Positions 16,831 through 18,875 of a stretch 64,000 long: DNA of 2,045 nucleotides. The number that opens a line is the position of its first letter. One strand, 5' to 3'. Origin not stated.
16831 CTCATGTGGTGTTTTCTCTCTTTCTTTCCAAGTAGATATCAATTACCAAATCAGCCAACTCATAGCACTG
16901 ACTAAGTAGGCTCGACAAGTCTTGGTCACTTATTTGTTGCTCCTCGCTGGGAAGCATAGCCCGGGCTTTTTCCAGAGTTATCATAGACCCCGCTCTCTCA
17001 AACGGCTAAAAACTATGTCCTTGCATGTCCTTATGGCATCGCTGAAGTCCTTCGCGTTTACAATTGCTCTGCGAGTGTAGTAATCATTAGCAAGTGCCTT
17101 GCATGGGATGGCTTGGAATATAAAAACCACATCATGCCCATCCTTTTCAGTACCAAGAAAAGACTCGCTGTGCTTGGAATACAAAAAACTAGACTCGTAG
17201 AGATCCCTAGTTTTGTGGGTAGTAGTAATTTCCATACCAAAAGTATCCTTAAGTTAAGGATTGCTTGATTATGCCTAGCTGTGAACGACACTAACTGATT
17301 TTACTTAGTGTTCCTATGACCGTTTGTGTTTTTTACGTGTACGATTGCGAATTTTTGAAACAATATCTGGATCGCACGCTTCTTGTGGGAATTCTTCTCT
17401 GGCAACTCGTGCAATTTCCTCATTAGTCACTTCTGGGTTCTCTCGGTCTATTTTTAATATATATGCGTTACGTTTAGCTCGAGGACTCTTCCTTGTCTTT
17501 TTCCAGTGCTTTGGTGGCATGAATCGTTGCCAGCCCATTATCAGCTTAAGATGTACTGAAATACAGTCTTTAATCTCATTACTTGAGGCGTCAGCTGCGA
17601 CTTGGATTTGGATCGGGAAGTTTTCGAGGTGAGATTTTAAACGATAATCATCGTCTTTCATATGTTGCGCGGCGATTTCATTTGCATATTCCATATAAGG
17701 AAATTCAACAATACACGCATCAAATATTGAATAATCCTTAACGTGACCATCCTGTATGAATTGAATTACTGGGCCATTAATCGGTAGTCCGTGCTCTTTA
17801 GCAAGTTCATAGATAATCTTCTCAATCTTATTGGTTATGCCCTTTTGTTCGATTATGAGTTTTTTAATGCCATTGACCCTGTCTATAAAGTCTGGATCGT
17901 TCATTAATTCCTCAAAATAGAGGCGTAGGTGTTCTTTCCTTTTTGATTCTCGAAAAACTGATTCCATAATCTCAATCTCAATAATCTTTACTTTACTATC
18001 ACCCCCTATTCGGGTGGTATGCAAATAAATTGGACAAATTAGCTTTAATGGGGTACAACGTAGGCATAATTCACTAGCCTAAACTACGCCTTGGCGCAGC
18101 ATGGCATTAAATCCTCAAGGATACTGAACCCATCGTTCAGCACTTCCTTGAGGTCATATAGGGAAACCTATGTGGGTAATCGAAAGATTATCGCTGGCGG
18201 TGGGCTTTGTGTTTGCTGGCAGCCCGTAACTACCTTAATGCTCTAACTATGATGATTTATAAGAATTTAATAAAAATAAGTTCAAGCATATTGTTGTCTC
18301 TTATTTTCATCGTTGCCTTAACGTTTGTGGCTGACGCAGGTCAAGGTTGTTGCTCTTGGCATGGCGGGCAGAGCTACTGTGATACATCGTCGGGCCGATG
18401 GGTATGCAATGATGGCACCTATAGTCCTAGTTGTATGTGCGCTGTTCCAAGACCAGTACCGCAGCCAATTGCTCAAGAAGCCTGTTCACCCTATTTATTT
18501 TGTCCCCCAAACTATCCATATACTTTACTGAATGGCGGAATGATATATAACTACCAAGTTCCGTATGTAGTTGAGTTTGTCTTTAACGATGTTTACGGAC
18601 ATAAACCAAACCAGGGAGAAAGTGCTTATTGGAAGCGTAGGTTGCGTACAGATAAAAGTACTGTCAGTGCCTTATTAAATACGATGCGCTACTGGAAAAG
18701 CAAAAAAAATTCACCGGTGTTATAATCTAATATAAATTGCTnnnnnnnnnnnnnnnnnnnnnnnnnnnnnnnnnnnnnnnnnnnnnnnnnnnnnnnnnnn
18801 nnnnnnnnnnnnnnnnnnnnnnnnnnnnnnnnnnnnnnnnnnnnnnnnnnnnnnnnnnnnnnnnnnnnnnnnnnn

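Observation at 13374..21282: Phage-satellite-like (PICI-like) integrative element next to tRNA-Tyr in a probable CPR genome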

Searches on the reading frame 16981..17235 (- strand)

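Call 7: search_protein_families(library=pfam, proteins=[window:16981-17235:-], max_evalue=0.1)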
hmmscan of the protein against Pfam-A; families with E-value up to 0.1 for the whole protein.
window:16981-17235:- (84 aa): 0 families

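Call 8: search_protein_families(library=phrogs, proteins=[window:16981-17235:-], max_evalue=0.1)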
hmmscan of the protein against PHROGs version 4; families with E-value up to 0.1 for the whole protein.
window:16981-17235:- (84 aa): 2 families
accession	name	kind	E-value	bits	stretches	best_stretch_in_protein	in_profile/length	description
phrog_13916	-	DNA, RNA and nucleotide metabolism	0.022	15.9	1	60-83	34-57/67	DNA ligase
phrog_30183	-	unknown function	0.058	13.9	1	17-82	121-185/206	-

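Call 92: search_protein_families(library=padloc, proteins=[window:16981-17235:-], max_evalue=0.01)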
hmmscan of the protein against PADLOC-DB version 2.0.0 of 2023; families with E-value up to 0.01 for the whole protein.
window:16981-17235:- (84 aa): 0 families

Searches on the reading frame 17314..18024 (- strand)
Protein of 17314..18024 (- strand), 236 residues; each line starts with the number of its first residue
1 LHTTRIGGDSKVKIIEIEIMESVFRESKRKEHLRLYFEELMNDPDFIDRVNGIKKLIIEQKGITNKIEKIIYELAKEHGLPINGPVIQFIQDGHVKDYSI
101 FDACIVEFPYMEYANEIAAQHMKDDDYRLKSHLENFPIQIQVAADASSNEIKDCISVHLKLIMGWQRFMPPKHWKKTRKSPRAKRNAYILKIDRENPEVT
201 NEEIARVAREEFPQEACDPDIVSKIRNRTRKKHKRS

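Call 7: search_protein_families(library=pfam, proteins=[window:17314-18024:-], max_evalue=0.1)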
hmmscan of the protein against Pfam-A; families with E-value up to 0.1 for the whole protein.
window:17314-18024:- (236 aa): 1 family
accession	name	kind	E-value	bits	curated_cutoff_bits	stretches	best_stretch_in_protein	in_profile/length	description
PF22373.2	MG491_central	-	0.045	14.5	27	1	18-62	73-117/132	Organelle protein MG491, central domain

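Call 8: search_protein_families(library=phrogs, proteins=[window:17314-18024:-], max_evalue=0.1)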
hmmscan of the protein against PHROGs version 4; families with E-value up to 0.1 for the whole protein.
window:17314-18024:- (236 aa): 0 families

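Call 11: search_protein_families(library=ncbifam, proteins=[window:17314-18024:-], max_evalue=0.1)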
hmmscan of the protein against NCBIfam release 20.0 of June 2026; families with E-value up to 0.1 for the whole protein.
window:17314-18024:- (236 aa): 0 families

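Call 91: search_protein_families(library=phrogs, proteins=[window:17314-18024:-], max_evalue=0.01)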
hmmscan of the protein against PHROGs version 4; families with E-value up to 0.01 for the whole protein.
window:17314-18024:- (236 aa): 0 families

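Call 92: search_protein_families(library=padloc, proteins=[window:17314-18024:-], max_evalue=0.01)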
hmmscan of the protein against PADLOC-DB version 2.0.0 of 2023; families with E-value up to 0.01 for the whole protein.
window:17314-18024:- (236 aa): 0 families

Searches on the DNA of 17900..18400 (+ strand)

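Call 21: search_rna_families(source=window, start=17900, end=18400, threshold=gathering, show_alignments=1)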
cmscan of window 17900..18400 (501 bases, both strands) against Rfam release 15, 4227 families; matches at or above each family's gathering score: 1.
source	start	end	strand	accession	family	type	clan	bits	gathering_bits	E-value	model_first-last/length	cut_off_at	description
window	18076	18192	+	RF03000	LOOT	Gene; sRNA;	-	78.1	46.4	4.1e-15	1-121/121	no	LOOT RNA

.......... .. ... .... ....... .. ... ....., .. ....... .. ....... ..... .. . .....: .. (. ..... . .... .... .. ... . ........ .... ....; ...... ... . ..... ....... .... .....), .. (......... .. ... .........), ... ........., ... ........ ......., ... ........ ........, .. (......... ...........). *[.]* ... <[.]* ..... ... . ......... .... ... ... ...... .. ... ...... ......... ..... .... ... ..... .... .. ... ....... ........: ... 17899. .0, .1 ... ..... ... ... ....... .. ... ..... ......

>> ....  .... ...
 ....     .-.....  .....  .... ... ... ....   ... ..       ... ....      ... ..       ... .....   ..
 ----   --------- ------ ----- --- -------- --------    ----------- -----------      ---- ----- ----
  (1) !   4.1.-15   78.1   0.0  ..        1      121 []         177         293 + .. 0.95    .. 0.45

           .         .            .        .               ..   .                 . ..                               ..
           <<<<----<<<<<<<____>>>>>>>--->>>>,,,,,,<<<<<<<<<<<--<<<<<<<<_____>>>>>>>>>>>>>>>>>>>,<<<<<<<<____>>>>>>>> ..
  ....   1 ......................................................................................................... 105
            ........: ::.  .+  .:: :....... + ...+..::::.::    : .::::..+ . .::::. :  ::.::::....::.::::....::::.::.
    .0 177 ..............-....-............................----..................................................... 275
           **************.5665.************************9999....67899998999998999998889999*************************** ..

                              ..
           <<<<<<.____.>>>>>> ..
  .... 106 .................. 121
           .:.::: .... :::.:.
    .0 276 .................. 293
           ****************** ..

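Call 48: build_rna_model(alignment_id=A3)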
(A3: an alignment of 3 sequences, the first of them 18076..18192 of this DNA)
Model R1 built from alignment A3 (3 sequences, 127 columns); structure: RNAalifold consensus.
model positions 119; base pairs 34; branch points 3; effective number of sequences 1.39; information 0.59 bits per position. Calibrated on 0.2 Mb of random sequence (short: E-values are rough).
structure used (alignment columns):
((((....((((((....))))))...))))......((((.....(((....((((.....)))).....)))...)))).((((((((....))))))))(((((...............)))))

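Call 51: search_with_rna_model(model_id=R1, sources=[window, L001, L005, L008, L009, L010, L011, L012, L013, L014, L015, L016, L017, L018, L019, L020, L021, L022, L023, L024, L025, L026, L027, L028, L029, L030, L031, L032, L033, L034, L035, L036, L037, L038, L039, L040, L041, L042, L043, L044, L045, L046, L047, L048, L049, L050, L051, L052, L053, L054, L055, L056, L057, L058, L059, L060, L061, L062, L063, L064, L065, L066, L067, L068, L069, L070, L071, L072, L073, L074, L075, L076, L077, L078, L079, L080, L081, L082, L083, L084, L085, L086, L087, L088, L089], max_evalue=1)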
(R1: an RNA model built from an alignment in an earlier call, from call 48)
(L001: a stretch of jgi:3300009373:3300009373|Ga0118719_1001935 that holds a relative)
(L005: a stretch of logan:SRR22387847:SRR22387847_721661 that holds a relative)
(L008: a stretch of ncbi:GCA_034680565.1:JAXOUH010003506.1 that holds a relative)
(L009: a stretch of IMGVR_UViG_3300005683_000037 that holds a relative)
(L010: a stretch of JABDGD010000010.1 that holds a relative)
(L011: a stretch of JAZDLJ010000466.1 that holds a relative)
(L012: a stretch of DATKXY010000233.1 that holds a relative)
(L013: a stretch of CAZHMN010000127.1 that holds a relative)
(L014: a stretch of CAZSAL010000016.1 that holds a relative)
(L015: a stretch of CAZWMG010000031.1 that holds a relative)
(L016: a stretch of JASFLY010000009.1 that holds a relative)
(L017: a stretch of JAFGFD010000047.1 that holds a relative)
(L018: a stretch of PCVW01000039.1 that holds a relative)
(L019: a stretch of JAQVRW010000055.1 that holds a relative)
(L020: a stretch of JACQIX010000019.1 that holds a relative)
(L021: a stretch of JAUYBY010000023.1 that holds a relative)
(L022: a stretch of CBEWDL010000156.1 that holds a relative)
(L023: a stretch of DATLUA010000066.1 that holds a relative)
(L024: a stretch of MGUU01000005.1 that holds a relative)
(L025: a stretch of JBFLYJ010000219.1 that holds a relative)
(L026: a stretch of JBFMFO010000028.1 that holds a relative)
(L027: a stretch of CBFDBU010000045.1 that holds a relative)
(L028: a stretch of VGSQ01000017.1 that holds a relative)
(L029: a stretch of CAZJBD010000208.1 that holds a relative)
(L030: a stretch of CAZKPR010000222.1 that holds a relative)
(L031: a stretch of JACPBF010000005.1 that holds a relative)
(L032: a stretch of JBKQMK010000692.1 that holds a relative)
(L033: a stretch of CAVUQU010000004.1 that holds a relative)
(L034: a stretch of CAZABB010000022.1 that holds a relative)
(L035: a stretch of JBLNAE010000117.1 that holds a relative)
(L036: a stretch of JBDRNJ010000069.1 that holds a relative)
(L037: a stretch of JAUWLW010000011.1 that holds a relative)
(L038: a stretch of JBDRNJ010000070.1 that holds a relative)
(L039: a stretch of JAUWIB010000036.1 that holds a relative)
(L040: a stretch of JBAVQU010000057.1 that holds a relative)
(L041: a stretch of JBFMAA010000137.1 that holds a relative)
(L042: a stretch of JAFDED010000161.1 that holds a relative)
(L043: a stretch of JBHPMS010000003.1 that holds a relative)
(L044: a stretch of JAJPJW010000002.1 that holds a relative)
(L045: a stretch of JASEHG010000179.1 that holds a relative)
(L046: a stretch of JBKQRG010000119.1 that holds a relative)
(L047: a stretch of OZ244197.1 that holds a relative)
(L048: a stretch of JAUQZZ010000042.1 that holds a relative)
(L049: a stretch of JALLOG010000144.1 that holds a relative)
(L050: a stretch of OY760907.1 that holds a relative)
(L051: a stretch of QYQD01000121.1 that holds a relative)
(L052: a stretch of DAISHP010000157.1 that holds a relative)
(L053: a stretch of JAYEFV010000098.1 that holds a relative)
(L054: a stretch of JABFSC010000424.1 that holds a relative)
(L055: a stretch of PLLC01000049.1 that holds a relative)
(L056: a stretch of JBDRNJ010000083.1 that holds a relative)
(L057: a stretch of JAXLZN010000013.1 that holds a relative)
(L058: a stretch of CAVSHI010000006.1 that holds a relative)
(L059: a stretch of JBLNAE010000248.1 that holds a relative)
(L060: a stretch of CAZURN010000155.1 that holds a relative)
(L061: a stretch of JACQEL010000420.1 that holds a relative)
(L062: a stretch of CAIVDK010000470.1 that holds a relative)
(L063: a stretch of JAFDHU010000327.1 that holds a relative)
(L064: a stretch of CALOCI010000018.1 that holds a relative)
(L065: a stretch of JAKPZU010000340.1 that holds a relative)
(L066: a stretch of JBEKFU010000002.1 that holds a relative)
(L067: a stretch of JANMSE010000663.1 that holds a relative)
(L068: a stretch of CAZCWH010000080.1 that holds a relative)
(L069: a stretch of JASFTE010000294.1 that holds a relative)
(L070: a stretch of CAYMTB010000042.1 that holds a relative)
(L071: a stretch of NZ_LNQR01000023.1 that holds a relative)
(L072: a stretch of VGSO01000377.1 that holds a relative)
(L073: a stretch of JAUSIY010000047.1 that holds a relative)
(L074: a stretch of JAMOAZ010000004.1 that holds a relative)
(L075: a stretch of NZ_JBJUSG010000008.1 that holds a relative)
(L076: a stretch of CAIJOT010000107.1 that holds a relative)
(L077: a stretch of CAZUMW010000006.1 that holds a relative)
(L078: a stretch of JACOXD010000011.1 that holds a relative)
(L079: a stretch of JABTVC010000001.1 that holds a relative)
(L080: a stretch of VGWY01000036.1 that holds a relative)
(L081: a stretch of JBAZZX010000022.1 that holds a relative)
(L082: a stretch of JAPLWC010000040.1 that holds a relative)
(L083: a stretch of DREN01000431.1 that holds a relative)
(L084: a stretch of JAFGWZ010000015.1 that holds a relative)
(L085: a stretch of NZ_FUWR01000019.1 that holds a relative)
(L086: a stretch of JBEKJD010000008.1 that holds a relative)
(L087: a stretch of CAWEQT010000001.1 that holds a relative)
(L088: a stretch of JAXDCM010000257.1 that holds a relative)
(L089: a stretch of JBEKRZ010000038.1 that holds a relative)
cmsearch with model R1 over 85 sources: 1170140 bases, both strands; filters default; matches with E-value up to 1: 3.
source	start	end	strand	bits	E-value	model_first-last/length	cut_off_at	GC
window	18076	18192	+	122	2.9e-29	1-119/119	no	0.45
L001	8658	8769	-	115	2.1e-27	1-119/119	no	0.51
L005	6754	6879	-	93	1.3e-21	1-119/119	no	0.53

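Call 98: search_with_rna_model(model_id=R1, sources=[L090, L091, L092, L093, L094, L095, L096, L097, L098, L099, L100, L101, L102, L103, L104, L105, L106, L107, L108, L109, L110, L111, L112, L113, L114, L115, L116, L117, L118, L119, L120, L121, L122, L123, L124, L125, L126, L127, L128, L129, L130, L131, L132, L133, L134, L135, L136, L137, L138, L139, L140, L141, L142, L143, L144, L145, L146, L147, L148, L149, L150, L151, L152, L153, L154, L155, L156, L157, L158, L159, L160, L161, L162, L163, L164, L165, L166, L167, L169, L008], max_evalue=0.1)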
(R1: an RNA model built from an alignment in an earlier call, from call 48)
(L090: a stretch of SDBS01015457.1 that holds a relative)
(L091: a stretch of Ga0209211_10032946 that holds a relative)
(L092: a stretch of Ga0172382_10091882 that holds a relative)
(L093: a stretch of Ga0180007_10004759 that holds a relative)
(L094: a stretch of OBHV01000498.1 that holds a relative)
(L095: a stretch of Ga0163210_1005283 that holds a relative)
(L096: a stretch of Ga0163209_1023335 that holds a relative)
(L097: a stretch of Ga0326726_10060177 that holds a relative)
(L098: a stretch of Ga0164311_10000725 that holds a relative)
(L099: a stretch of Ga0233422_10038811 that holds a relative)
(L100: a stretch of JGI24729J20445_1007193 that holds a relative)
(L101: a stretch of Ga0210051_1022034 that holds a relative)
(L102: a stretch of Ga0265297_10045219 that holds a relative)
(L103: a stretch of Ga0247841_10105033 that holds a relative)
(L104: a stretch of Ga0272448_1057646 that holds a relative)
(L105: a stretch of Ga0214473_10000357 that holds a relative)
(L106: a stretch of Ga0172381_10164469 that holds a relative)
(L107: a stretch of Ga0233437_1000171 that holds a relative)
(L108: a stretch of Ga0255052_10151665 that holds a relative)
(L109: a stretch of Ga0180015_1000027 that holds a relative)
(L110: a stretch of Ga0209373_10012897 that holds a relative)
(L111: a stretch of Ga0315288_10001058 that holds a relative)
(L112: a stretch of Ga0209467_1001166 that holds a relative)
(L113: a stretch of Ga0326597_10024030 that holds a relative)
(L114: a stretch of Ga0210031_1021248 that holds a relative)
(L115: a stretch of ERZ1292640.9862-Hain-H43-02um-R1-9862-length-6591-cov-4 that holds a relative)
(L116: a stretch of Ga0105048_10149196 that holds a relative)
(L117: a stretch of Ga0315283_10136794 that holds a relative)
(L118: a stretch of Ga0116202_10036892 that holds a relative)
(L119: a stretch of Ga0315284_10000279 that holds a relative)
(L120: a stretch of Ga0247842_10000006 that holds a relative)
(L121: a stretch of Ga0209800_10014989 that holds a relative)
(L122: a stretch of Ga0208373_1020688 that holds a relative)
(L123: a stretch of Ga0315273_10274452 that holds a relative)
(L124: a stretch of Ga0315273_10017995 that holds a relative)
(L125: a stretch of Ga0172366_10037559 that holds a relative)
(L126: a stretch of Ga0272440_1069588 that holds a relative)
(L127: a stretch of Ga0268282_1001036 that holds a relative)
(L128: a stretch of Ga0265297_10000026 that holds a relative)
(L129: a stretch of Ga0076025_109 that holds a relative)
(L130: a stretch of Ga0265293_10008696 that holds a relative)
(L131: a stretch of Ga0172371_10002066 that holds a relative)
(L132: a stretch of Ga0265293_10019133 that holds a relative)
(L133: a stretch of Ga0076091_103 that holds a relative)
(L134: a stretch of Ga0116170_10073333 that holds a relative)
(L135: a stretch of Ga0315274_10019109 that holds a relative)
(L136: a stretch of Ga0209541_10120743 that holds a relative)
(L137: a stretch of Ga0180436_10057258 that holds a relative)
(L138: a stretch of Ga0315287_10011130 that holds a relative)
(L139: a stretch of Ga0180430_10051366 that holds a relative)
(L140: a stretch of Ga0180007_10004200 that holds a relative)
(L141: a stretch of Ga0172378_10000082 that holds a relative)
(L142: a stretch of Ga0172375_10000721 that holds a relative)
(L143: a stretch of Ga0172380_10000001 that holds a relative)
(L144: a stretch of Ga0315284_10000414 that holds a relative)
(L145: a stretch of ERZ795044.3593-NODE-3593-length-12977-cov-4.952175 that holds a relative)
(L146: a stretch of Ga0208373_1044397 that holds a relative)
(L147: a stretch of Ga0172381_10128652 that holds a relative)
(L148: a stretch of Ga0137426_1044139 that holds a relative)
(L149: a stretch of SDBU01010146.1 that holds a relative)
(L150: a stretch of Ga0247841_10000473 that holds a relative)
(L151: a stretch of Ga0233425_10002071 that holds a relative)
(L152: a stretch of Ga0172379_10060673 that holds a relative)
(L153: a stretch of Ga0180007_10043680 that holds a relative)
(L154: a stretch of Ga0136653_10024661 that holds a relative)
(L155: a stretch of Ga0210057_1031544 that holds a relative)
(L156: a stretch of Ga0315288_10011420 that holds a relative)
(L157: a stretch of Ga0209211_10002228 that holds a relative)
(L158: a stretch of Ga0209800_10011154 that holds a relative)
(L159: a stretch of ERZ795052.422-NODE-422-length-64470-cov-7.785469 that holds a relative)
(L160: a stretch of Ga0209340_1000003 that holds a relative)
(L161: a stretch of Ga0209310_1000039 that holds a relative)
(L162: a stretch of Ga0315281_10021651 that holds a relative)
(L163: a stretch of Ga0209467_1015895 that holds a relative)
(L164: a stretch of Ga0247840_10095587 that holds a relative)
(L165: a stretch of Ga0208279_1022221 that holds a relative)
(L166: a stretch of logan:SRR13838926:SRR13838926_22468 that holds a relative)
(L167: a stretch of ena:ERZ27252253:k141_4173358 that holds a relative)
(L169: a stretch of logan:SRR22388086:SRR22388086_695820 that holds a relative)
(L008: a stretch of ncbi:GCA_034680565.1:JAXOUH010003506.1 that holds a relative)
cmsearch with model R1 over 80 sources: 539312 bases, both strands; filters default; matches with E-value up to 0.1: 4.
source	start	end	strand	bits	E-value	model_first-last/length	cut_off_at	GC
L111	1647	1768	-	59.1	5e-13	1-119/119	no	0.51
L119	9828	9949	+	59.1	5e-13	1-119/119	no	0.51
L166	1988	2114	+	58.4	7.5e-13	1-119/119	no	0.45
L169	3466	3594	-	53.6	1.4e-11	1-119/119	no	0.5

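Call 116: search_with_rna_model(model_id=R1, sources=[L176, L174], max_evalue=0.1)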
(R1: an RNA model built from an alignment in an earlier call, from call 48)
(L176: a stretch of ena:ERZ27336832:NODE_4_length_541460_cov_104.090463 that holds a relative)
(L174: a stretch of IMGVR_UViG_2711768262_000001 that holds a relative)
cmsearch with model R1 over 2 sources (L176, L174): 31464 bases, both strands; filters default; matches with E-value up to 0.1: 2.
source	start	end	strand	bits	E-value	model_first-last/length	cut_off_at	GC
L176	7785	7909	-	60.7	1.1e-14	1-119/119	no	0.5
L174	1843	1957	+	50.1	7.1e-12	1-119/119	no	0.55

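Call 117: search_with_rna_model(model_id=R1, sources=[window, L001, L005, L166, L169, L119, L174, L176], max_evalue=0.001, make_alignment=true)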
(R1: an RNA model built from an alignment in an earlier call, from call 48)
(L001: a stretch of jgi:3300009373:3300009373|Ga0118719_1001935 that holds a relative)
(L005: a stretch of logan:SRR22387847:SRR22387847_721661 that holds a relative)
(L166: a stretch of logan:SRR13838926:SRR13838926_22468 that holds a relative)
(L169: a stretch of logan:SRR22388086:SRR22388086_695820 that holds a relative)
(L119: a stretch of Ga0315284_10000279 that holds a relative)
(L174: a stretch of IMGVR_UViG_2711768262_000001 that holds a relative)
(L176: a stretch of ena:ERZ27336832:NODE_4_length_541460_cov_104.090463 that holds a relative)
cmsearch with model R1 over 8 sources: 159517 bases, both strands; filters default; matches with E-value up to 0.001: 8.
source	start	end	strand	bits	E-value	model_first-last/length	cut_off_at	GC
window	18076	18192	+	122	4e-30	1-119/119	no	0.45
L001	8658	8769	-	115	2.8e-28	1-119/119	no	0.51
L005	6754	6879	-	93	1.7e-22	1-119/119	no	0.53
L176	7785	7909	-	60.7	5.5e-14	1-119/119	no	0.5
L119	9828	9949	+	59.1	1.5e-13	1-119/119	no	0.51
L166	1988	2114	+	58.4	2.2e-13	1-119/119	no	0.45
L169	3466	3594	-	53.6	4.1e-12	1-119/119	no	0.5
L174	1843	1957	+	50.1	3.6e-11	1-119/119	no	0.55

Alignment A5: 8 matches aligned to the model, 143 columns, each read 5' to 3' on its own strand. Consensus structure (alignment columns), stored with it:
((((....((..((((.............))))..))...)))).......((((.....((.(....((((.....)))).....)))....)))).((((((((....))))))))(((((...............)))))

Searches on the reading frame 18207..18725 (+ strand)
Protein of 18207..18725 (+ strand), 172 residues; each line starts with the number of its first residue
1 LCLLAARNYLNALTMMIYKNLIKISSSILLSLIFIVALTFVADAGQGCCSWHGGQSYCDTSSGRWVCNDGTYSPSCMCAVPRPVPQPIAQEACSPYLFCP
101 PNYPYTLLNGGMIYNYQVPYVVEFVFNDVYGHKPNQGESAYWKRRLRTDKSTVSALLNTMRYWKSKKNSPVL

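Call 7: search_protein_families(library=pfam, proteins=[window:18207-18725:+], max_evalue=0.1)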
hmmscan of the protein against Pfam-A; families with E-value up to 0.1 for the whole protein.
window:18207-18725:+ (172 aa): 0 families

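Call 8: search_protein_families(library=phrogs, proteins=[window:18207-18725:+], max_evalue=0.1)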
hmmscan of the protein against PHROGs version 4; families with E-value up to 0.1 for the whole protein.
window:18207-18725:+ (172 aa): 1 family
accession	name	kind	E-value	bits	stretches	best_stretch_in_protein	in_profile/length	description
phrog_6000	-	unknown function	0.00015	22.5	1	29-75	7-51/56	-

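Call 11: search_protein_families(library=ncbifam, proteins=[window:18207-18725:+], max_evalue=0.1)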
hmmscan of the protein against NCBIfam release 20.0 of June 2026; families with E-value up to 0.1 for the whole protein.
window:18207-18725:+ (172 aa): 2 families
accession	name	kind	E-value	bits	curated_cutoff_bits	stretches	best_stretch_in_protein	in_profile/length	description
NF007462.0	PRK10040.1-1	equivalog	4.7e-07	29.9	118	1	33-75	9-51/57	hypothetical protein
NF007463.0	PRK10040.1-2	equivalog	2e-06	27.5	93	1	28-75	5-49/58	hypothetical protein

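Call 92: search_protein_families(library=padloc, proteins=[window:18207-18725:+], max_evalue=0.01)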
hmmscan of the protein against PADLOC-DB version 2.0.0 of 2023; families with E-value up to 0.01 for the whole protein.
window:18207-18725:+ (172 aa): 0 families
